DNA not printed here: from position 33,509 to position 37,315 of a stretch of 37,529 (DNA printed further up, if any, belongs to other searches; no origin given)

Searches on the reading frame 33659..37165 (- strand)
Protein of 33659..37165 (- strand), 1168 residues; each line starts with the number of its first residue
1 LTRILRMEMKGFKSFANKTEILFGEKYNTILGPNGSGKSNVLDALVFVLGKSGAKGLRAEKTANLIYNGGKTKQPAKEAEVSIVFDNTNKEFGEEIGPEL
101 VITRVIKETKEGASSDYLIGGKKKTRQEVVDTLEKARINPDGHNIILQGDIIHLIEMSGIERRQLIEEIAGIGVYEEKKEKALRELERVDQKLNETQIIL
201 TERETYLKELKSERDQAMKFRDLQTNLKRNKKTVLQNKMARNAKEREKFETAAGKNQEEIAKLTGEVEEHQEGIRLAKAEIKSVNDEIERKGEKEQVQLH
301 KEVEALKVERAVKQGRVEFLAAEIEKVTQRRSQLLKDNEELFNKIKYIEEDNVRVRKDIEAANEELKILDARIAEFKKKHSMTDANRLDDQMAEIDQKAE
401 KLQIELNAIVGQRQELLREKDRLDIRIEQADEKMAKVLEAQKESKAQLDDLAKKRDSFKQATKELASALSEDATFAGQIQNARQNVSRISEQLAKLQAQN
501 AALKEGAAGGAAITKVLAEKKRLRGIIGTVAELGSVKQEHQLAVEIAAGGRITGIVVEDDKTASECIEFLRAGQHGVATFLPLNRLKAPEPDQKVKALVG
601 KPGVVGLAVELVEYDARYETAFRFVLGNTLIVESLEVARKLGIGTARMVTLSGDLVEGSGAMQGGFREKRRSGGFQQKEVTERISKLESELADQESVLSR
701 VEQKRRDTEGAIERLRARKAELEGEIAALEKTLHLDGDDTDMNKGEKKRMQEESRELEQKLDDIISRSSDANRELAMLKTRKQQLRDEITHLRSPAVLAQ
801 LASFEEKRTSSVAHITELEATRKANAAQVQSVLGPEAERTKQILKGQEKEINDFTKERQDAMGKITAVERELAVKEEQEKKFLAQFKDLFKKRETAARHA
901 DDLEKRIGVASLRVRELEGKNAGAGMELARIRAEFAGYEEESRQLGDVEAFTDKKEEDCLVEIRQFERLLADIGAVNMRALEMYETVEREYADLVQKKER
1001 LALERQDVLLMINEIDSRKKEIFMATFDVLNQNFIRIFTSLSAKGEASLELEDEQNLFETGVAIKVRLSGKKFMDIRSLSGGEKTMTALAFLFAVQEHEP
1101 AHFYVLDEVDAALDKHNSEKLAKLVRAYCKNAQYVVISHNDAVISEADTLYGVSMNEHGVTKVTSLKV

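Call 15: search_protein_families(library=pfam, proteins=[window:33659-37165:-], max_evalue=0.001)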
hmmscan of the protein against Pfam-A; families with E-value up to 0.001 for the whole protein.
window:33659-37165:- (1168 aa): 6 families
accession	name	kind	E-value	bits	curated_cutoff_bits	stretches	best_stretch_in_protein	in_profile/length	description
PF02463.25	SMC_N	-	1.7e-63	214.5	40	1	4-1161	2-219/220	RecF/RecN/SMC N terminal domain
PF06470.18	SMC_hinge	-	1.4e-31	109.8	22.5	1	524-641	2-115/116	SMC proteins Flexible Hinge Domain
PF13304.12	AAA_21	-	2.1e-11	44.9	27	1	28-98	2-78/304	AAA domain, putative AbiEii toxin, Type IV TA system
PF13476.12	AAA_23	-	7.5e-11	43.5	27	1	6-241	1-177/201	AAA domain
PF13175.12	AAA_15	-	4.2e-05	23.8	32.1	1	5-403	4-276/374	AAA ATPase domain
PF13555.12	AAA_29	-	6.2e-05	23.1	27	1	13-49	10-46/61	P-loop containing region of AAA domain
